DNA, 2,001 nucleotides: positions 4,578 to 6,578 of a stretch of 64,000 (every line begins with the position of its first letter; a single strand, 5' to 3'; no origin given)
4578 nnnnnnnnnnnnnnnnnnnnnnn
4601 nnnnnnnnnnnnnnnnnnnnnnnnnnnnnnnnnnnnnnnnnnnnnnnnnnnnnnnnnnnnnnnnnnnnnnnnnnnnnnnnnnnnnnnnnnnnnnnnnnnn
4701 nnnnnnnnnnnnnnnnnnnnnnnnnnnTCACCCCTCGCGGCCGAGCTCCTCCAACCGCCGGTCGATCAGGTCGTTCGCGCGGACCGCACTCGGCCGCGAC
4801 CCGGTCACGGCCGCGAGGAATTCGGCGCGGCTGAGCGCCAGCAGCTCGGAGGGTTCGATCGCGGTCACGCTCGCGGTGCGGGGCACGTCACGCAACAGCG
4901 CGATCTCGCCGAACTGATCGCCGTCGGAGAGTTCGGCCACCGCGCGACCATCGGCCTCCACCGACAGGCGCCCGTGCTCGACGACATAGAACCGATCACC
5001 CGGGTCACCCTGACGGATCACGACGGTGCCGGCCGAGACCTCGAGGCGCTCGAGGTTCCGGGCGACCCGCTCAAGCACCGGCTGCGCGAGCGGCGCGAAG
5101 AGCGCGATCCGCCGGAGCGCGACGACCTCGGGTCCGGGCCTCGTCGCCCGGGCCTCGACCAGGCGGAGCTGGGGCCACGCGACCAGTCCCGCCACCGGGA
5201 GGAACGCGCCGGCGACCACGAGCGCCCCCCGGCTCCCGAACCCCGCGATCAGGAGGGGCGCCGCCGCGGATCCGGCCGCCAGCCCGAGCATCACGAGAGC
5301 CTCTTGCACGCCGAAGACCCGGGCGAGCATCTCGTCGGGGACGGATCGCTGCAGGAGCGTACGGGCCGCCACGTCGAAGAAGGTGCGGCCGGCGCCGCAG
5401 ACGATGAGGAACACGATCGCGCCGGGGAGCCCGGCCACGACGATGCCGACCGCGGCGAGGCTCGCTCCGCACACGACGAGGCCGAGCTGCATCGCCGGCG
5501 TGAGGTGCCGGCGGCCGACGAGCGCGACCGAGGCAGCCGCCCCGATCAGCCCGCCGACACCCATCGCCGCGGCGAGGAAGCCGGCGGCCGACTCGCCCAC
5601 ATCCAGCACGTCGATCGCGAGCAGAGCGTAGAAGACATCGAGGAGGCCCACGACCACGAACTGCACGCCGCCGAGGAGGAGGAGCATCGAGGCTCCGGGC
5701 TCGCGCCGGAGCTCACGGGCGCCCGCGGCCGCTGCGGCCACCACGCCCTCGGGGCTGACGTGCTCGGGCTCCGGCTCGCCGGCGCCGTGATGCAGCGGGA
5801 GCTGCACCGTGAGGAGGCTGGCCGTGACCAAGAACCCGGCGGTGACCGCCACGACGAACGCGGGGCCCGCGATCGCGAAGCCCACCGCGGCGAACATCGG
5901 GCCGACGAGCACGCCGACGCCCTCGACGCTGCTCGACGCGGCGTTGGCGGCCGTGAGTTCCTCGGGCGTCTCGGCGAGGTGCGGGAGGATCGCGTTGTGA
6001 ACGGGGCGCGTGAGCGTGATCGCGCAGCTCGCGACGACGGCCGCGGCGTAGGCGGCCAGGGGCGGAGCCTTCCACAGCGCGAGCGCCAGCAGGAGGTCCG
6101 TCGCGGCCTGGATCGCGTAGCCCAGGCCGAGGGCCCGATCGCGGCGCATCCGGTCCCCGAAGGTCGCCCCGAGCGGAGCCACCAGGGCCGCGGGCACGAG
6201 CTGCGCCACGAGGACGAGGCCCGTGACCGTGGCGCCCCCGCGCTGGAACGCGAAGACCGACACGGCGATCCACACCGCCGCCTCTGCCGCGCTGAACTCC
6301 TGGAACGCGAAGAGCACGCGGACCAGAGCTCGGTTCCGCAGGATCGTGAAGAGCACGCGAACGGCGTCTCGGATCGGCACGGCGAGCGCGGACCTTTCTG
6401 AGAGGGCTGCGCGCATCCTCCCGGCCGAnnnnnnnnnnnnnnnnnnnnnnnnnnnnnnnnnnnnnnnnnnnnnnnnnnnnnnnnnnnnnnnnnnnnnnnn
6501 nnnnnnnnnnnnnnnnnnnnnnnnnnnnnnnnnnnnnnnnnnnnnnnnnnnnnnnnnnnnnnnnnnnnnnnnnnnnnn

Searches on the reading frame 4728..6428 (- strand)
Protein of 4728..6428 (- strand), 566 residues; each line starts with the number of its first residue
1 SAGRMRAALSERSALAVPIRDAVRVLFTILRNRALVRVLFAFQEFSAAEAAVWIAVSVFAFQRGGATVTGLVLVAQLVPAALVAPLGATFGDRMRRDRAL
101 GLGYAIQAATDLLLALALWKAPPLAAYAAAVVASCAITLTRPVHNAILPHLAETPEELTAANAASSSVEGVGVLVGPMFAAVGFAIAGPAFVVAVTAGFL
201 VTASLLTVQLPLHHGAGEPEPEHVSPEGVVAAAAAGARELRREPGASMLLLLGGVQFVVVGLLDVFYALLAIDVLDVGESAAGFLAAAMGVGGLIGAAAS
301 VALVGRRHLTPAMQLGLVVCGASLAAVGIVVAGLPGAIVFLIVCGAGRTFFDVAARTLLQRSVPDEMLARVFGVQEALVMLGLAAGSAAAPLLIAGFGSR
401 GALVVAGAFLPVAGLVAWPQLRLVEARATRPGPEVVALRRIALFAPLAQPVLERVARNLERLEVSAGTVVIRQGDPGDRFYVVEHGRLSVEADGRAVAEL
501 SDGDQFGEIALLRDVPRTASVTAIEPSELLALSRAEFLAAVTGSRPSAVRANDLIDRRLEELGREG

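Call 46: search_protein_families(library=pfam, proteins=[window:4728-6428:-], max_evalue=0.0001)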
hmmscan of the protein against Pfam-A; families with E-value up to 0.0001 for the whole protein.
window:4728-6428:- (566 aa): 3 families
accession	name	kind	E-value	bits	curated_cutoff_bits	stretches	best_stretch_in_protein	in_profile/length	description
PF07690.21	MFS_1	-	1.9e-22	80.1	33.4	2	47-328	10-289/347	Major Facilitator Superfamily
PF00027.35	cNMP_binding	-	6.5e-21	74.5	27.5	1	463-540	3-85/89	Cyclic nucleotide-binding domain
PF05977.19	MFS_3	-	6.9e-07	28.5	27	1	48-423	30-395/524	Transmembrane secretion effector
